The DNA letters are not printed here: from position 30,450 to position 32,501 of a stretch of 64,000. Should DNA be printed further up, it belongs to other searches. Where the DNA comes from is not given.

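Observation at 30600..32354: AA10 lytic polysaccharide monooxygenase with triple CBM2 in a PVC-type genome.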

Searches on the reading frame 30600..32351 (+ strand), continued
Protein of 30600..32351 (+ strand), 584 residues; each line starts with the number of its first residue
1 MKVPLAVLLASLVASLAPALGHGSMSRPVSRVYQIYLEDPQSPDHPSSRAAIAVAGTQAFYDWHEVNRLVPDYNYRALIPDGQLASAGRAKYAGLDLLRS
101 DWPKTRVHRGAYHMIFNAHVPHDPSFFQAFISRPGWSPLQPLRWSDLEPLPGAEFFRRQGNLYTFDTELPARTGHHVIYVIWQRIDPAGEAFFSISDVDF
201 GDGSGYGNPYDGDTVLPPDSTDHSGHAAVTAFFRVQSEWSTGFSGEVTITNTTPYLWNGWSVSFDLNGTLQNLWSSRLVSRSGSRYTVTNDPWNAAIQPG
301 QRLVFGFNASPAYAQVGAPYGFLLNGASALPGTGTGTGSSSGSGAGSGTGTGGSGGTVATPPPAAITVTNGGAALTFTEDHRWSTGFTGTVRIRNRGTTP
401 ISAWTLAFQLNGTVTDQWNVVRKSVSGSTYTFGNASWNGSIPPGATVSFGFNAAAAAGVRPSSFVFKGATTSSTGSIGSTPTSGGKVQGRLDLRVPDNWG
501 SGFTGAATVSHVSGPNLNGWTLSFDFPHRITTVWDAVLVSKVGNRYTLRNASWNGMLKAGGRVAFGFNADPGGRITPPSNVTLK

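Call 9: find_homologous_proteins(query=window:30600-32351:+, max_evalue=1e-10)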
Query window:30600-32351:+ (584 aa): 123 proteins with E <= 1e-10 among 8000 candidates; the best 120 are listed.
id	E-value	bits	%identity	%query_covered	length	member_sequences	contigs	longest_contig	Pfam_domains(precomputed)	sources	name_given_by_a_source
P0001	0.0e+0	1231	96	96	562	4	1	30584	PF00553.26,PF03067.22,PF09478.17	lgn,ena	-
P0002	0.0e+0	1132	84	97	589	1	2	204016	PF00553.26,PF03067.22,PF09478.17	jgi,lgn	-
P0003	1.5e-281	954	71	100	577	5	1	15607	PF00553.26,PF03067.22,PF09478.17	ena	-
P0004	2.0e-274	930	71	98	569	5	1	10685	PF00553.26,PF03067.22,PF09478.17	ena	-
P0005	2.3e-273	926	72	96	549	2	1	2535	PF00553.26,PF03067.22,PF09478.17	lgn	-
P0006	2.7e-271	920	70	97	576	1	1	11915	PF00553.26,PF03067.22,PF09478.17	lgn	-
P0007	7.1e-222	756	58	99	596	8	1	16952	PF00553.26,PF03067.22,PF09478.17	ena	-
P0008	2.3e-172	593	46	95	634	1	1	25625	PF00553.26,PF03067.22,PF09478.17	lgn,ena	-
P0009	4.5e-168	579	47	80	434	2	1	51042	PF00553.26,PF03067.22,PF09478.17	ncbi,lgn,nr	ncbi:MAG TPA: cellulose binding domain-containing protein [Verrucomicrobiota bacterium]|nr:cellulose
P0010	2.2e-151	524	56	57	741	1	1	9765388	PF00553.26,PF03067.22,PF03160.21,PF09478.17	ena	-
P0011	2.3e-143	497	54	55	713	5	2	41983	PF00553.26,PF03067.22,PF03160.21,PF09478.17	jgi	jgi:predicted carbohydrate-binding protein with CBM5 and CBM33 domain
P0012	1.4e-142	495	52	55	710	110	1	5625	PF00553.26,PF03067.22,PF03160.21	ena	-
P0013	1.6e-136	475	51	56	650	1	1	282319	PF00553.26,PF03067.22,PF09478.17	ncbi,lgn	-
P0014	1.9e-121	425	53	52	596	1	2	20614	PF00553.26,PF03067.22,PF03160.21,PF09478.17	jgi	-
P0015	6.8e-121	423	49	53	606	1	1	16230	PF00553.26,PF03067.22,PF03160.21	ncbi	-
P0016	1.2e-118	415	50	53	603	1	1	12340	PF00553.26,PF03067.22,PF03160.21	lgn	-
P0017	2.0e-115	405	49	56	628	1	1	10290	PF00553.26,PF03067.22,PF03160.21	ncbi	ncbi:MAG: lytic polysaccharide monooxygenase [Verrucomicrobiota bacterium]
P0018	4.9e-114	400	50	53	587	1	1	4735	PF00553.26,PF03067.22,PF03160.21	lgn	-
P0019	4.0e-108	381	48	51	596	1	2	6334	PF00553.26,PF03067.22,PF03160.21,PF09478.17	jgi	-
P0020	4.7e-108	380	47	56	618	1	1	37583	PF00553.26,PF03067.22,PF03160.21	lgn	-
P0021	3.9e-107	377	52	55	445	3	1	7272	PF00553.26,PF03067.22,PF09478.17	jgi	jgi:predicted carbohydrate-binding protein with CBM5 and CBM33 domain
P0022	1.3e-106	376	55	54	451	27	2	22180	PF00553.26,PF03067.22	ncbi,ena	-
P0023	4.0e-105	371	52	55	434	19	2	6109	PF00553.26,PF03067.22,PF09478.17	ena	-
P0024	1.1e-104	369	55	54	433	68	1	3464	PF00553.26,PF03067.22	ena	-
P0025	1.2e-102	363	53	56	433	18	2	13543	PF00553.26,PF03067.22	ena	-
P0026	1.7e-102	362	52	55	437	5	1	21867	PF00553.26,PF03067.22,PF09478.17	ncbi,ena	-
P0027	1.3e-101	359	51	56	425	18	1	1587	PF00553.26,PF03067.22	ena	-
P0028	1.9e-101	359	51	55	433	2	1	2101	PF00553.26,PF03067.22,PF09478.17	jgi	-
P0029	8.2e-101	357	51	56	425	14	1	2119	PF00553.26,PF03067.22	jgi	-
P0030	1.2e-100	356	51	55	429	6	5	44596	PF00553.26,PF03067.22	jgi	jgi:predicted carbohydrate-binding protein with CBM5 and CBM33 domain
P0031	1.6e-100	356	50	56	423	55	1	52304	PF00553.26,PF03067.22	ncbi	-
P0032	1.8e-99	352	52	55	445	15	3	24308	PF00553.26,PF03067.22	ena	-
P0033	2.6e-99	352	49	55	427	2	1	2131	PF00553.26,PF03067.22,PF09478.17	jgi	-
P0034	2.4e-98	348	49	55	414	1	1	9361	PF00553.26,PF03067.22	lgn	-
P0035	2.6e-98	348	50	55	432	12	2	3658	PF00553.26,PF03067.22,PF09478.17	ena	-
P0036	7.3e-98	347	49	55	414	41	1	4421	PF00553.26,PF03067.22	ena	-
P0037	1.6e-97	346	52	54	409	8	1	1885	PF00553.26,PF03067.22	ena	-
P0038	2.1e-97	345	49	55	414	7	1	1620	PF00553.26,PF03067.22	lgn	-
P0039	1.3e-96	343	48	55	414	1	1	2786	PF00553.26,PF03067.22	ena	-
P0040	1.8e-96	342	48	55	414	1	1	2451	PF00553.26,PF03067.22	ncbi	-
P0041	2.7e-96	342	48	55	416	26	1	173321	PF00553.26,PF03067.22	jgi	-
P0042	9.7e-96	340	50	55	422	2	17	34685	PF00553.26,PF03067.22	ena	-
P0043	1.4e-95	339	48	55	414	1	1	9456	PF00553.26,PF03067.22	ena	-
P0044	2.3e-95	339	38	77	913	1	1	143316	PF00553.26,PF03067.22,PF00704.35,PF09478.17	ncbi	-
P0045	6.9e-95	337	47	56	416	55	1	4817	PF00553.26,PF03067.22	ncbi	-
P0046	2.9e-94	335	54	49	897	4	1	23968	PF00553.26,PF03067.22,PF00704.35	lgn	-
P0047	4.7e-94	334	47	56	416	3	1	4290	PF00553.26,PF03067.22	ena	-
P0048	2.9e-93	332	38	78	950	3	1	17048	PF00553.26,PF00759.26,PF03067.22,PF03160.21,PF09478.17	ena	-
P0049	7.2e-93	330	47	56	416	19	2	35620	PF00553.26,PF03067.22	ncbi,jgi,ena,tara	tara:strand:+ start:1430 stop:2680 length:1251 start_codon:yes stop_codon:yes gene_type:complete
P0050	8.8e-93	330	39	81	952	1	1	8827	PF00553.26,PF00759.26,PF03067.22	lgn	-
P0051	4.7e-92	328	38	82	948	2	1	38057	PF00553.26,PF03067.22,PF00704.35,PF09478.17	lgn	-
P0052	5.9e-91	324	51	52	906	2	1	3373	PF00553.26,PF03067.22,PF00704.35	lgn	-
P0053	3.7e-89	318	37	79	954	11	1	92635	PF00553.26,PF03067.22,PF00704.35,PF09478.17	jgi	jgi:chitinase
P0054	1.0e-87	313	49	55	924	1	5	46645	PF00553.26,PF03067.22,PF00704.35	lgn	-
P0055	2.9e-87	312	37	80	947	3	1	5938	PF00553.26,PF03067.22,PF00704.35,PF09478.17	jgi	jgi:chitinase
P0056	3.2e-87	312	48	54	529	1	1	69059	PF00553.26,PF03067.22,PF03160.21,PF01476.27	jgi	-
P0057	5.2e-87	311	38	76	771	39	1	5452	PF00553.26,PF03067.22,PF00704.35,PF09478.17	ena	-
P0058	8.4e-86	307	47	49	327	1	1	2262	PF00553.26,PF03067.22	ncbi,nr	ncbi:MAG TPA: lytic polysaccharide monooxygenase, partial [Terrimicrobiaceae bacterium]|nr:lytic pol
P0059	2.3e-84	302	38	74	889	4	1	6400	PF00553.26,PF03067.22,PF00704.35,PF09478.17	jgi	-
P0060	5.7e-84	301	38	85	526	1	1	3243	PF00553.26,PF03067.22,PF21252.4,PF09478.17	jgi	-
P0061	2.9e-83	299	37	78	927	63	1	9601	PF00553.26,PF03067.22,PF00704.35,PF09478.17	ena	-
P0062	3.4e-79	285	47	53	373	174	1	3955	PF00553.26,PF03067.22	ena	-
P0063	8.4e-78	281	44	51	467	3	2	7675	PF00553.26,PF03067.22,PF05345.19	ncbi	-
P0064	6.6e-75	271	48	55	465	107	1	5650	PF00553.26,PF03067.22,PF05345.19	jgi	-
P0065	1.4e-74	270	45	53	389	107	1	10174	PF00553.26,PF03067.22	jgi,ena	jgi:chitin-binding protein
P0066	1.7e-74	270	44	54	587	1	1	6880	PF00553.26,PF03067.22,PF03401.19,PF05345.19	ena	-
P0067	3.2e-74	269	47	50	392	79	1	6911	PF00553.26,PF00404.25,PF03067.22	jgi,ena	jgi:chitin-binding protein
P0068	5.1e-74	268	43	56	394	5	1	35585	PF00553.26,PF03067.22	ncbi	-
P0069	6.2e-73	264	55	33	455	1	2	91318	PF00553.26,PF03067.22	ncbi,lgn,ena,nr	ncbi:MAG TPA: lytic polysaccharide monooxygenase [Phycisphaerales bacterium]|nr:lytic polysaccharide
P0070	3.6e-72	262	44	58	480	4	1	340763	PF00553.26,PF03067.22,PF05345.19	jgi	-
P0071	6.5e-72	261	53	33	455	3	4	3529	PF00553.26,PF03067.22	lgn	-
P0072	8.5e-72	261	53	31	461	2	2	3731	PF00553.26,PF03067.22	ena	-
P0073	2.0e-71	260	46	50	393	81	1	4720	PF00553.26,PF03067.22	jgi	jgi:chitin-binding protein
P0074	2.4e-71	259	46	52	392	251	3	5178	PF00553.26,PF03067.22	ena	-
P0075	3.1e-71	259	50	36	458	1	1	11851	PF00553.26,PF03067.22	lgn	-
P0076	7.8e-71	258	43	53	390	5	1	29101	PF00553.26,PF03067.22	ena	-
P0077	1.1e-70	257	46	52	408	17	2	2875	PF00553.26,PF03067.22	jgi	jgi:chitin-binding protein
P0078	1.2e-70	257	45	53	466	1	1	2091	PF00553.26,PF03067.22,PF05345.19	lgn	-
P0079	1.2e-70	257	50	34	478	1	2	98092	PF00553.26,PF03067.22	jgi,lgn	-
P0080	2.0e-70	256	49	38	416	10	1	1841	PF00553.26,PF03067.22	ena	-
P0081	1.0e-69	254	45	50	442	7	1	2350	PF00553.26,PF03067.22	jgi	jgi:chitin-binding protein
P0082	1.4e-69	253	49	35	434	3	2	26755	PF00553.26,PF03067.22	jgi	jgi:hypothetical protein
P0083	1.8e-69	253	43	54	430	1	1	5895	PF00553.26,PF03067.22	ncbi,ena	-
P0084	2.3e-69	253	44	49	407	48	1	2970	PF00553.26,PF03067.22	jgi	jgi:predicted carbohydrate-binding protein with CBM5 and CBM33 domain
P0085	2.8e-69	252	44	52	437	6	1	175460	PF00553.26,PF03067.22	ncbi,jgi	jgi:predicted carbohydrate-binding protein with CBM5 and CBM33 domain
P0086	8.1e-69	251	45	52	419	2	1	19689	PF00553.26,PF03067.22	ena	-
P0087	8.8e-69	251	46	50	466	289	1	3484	PF00553.26,PF00404.25,PF03067.22,PF05345.19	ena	-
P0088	1.0e-68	251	44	57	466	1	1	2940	PF00553.26,PF03067.22,PF05345.19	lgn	-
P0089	6.8e-68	248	44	49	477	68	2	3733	PF00553.26,PF00404.25,PF03067.22,PF05345.19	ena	-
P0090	4.9e-67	245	45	50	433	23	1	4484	PF00553.26,PF03067.22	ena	-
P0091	2.2e-66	243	47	36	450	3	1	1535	PF00553.26,PF03067.22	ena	-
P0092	9.7e-66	241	48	34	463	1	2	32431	PF00553.26,PF03067.22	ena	-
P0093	5.1e-65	238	48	34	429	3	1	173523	PF00553.26,PF03067.22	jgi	jgi:predicted carbohydrate-binding protein with CBM5 and CBM33 domain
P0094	9.9e-65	237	48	32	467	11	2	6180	PF00553.26,PF03067.22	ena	-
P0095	1.3e-64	237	47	40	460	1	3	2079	PF00553.26,PF03067.22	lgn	-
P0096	5.3e-64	235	48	34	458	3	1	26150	PF00553.26,PF03067.22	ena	-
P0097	1.3e-63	234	38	53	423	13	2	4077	PF00553.26,PF03067.22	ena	-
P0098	1.3e-63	234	48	36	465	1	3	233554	PF00553.26,PF03067.22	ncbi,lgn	ncbi:MAG: lytic polysaccharide monooxygenase [Phycisphaerales bacterium]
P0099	7.6e-63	231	48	34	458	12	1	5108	PF00553.26,PF03067.22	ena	-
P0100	1.3e-62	230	37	50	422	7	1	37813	PF00553.26,PF03067.22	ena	-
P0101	4.0e-62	229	49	32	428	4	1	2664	PF00553.26,PF03067.22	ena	-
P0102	6.9e-59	218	44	34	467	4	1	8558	PF00553.26,PF03067.22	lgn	-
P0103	1.8e-58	217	49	33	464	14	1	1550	PF00553.26,PF03067.22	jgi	jgi:chitin-binding protein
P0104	3.8e-58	216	38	52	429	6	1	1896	PF00553.26,PF03067.22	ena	-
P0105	1.1e-57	214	38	49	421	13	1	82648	PF00553.26,PF03067.22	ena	-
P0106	4.2e-56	209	55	28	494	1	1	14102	PF03067.22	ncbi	-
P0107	1.0e-47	181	45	34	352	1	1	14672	PF03067.22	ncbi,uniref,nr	ncbi:lytic polysaccharide monooxygenase [Streptomyces sp. YIM 98790]|uniref:lytic polysaccharide mon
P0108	2.1e-47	180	47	34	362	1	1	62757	PF03067.22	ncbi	ncbi:lytic polysaccharide monooxygenase auxiliary activity family 9 protein [Streptomyces sp. NPDC05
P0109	6.9e-46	175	46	32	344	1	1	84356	PF03067.22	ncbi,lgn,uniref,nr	ncbi:lytic polysaccharide monooxygenase auxiliary activity family 9 protein [Streptomyces aidingensi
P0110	9.3e-46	175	48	31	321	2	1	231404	PF03067.22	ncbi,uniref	ncbi:lytic polysaccharide monooxygenase [Cryptosporangium minutisporangium]|uniref:Chitin-binding ty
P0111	8.9e-41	158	42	34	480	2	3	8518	PF22352.3,PF03067.22,PF18416.7,PF18911.7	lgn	-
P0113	4.3e-31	126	40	30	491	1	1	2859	PF03067.22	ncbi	-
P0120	8.8e-19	86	33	31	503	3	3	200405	PF02839.20,PF03067.22,PF18416.7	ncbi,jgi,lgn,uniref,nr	ncbi:lytic polysaccharide monooxygenase [Pseudomonas sp. 1 R 17]|uniref:lytic polysaccharide monooxy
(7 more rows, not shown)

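Call 14: find_related_loci(query=window:30600-32351:+, collection=genome_contigs, flank=10000)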
Query window:30600-32351:+ (584 aa) in genome_contigs; peptide patterns used: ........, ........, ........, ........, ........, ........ (x = any residue, [..] = any of these).
155 stretches matched a pattern; 142 encode a relative of the query (tblastn E <= 1e-3); the best 80 are kept; 80 distinct loci.
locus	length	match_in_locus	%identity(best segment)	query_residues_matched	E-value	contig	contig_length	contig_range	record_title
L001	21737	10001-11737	71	1-584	0e+0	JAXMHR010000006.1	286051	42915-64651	MAG: Verrucomicrobiota bacterium isolate STL-VER9 C2.24.fa-6, whole genome shotgun sequence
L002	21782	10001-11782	70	1-584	0e+0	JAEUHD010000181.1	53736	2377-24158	MAG: Verrucomicrobiales bacterium isolate new MAG-8 k141_3873668, whole genome shotgun sequence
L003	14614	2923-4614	72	18-584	0e+0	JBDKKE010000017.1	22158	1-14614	MAG: Verrucomicrobiota bacterium isolate gunnisonriver_2019_sw_WHONDRS-S19S_0062_B_bin.27 scaffold_1129410, whole genome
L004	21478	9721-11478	59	9-584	0e+0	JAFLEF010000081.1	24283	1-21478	MAG: Verrucomicrobia bacterium isolate UWPOB_VERRUCO2 gnl_X_LHIKMICD_81, whole genome shotgun sequence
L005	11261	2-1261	82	165-584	0e+0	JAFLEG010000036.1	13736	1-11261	MAG: Verrucomicrobia bacterium isolate UWPOB_VERRUCO1 gnl_X_JEIBJCKH_36, whole genome shotgun sequence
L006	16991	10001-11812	44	20-584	4e-147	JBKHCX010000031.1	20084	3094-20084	MAG: Puniceicoccaceae bacterium isolate D1M03_19 NODE_1411_length_20084_cov_8.830646, whole genome shotgun sequence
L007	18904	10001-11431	45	1-573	2e-122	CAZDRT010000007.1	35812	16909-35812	MAG TPA_asm: uncultured Puniceicoccaceae bacterium isolate SRP141376_co4_310 genome assembly, contig: NODE_2087_length_3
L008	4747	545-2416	38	5-583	3e-118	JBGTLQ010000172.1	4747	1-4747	MAG: Terrimicrobiaceae bacterium isolate JTS-RE340 k141_6988153, whole genome shotgun sequence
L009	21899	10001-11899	58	5-584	4e-111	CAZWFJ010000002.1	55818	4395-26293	MAG TPA_asm: uncultured Puniceicoccaceae bacterium isolate SRP332253_co1_109 genome assembly, contig: NODE_596_length_55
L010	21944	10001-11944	55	7-584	9e-107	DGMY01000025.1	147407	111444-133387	MAG TPA_asm: Opitutia bacterium UBA4506 UBA4506_contig_1987, whole genome shotgun sequence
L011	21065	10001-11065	51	1-329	8e-107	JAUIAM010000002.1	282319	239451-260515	MAG: Verrucomicrobiia bacterium isolate 5_bin.45 NODE_47_length_282319_cov_1.779363, whole genome shotgun sequence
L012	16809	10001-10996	54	1-573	3e-103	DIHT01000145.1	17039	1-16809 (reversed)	MAG TPA_asm: Akkermansiaceae bacterium UBA5689 UBA5689_contig_48902, whole genome shotgun sequence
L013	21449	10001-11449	40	5-584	5e-101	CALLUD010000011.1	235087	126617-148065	MAG TPA_asm: uncultured Spartobacteria bacterium isolate SRR5251193_bin.80_CONCOCT_v1.1_MAG genome assembly, contig: ERZ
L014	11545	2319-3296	51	1-584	1e-100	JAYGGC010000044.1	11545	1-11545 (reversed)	MAG: Roseibacillus sp. isolate OC6_4000m_MAG_189 OC6_4000m_contig_2311163, whole genome shotgun sequence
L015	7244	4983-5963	52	5-584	3e-100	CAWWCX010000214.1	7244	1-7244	MAG TPA_asm: uncultured Roseibacillus sp. isolate SRR5720328_metabat2_16 genome assembly, contig: ERZ13692202.990, whole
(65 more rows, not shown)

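Call 15: find_encoding_contigs(protein=window:30600-32351:+, flank=10000, max_places=4)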
Protein window:30600-32351:+ (584 aa): no gene with exactly this product is on record in the collection.

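Call 27: search_solved_structures(query=P0050, max_evalue=0.00001)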
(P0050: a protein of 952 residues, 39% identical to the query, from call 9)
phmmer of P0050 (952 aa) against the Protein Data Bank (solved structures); distinct sequences matched with E-value up to 0.00001: 56.
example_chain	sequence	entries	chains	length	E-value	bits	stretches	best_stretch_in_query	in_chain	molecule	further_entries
1js4_A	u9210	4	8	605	1.3e-165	556.2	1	507-952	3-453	ENDO/EXOCELLULASE E4 | T. FUSCA ENDO/EXO-CELLULASE E4 CATALYTIC DOMAIN AND CELLULOSE-BINDING DOMAIN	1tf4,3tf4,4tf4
8u49_A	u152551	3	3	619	9.4e-158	530.2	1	508-946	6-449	Endoglucanase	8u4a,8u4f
4dod_A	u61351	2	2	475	9.3e-148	497.1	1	492-949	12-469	1,4-beta-glucanase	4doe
1g87_A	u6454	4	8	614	1.9e-141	476.3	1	506-949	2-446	ENDOCELLULASE 9G | ENDOGLUCANASE 9G | ENDOGLUCANASE G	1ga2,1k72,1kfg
2xfg_A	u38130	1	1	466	5.7e-141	474.6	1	499-944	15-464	ENDOGLUCANASE 1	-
7unp_A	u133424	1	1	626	7.9e-137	460.9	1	508-949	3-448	Glucanase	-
7v0i_A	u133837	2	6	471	8.2e-137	460.9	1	508-949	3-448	Glucanase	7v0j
1ks8_A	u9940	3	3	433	1.8e-123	416.7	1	508-939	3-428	Endo-b-1,4-glucanase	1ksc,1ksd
8ihw_A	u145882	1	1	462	1.3e-119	404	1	506-939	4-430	Endoglucanase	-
3wc3_A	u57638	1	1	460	3.6e-119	402.5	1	506-939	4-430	Endo-1, 4-beta-glucanase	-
8ihy_A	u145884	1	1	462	3.7e-119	402.4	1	506-939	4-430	Endoglucanase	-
4zg8_A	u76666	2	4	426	9.5e-119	401.1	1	507-938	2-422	Endoglucanase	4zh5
8ihx_A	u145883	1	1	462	1.7e-118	400.2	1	506-939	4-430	Endoglucanase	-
5gxx_A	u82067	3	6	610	4e-116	392.4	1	506-952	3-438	Glucanase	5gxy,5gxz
5gy0_A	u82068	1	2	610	3.2e-115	389.4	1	506-952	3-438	Glucanase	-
7zjb_B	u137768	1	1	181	5e-41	143.9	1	11-189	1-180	Putative secreted cellulose-binding protein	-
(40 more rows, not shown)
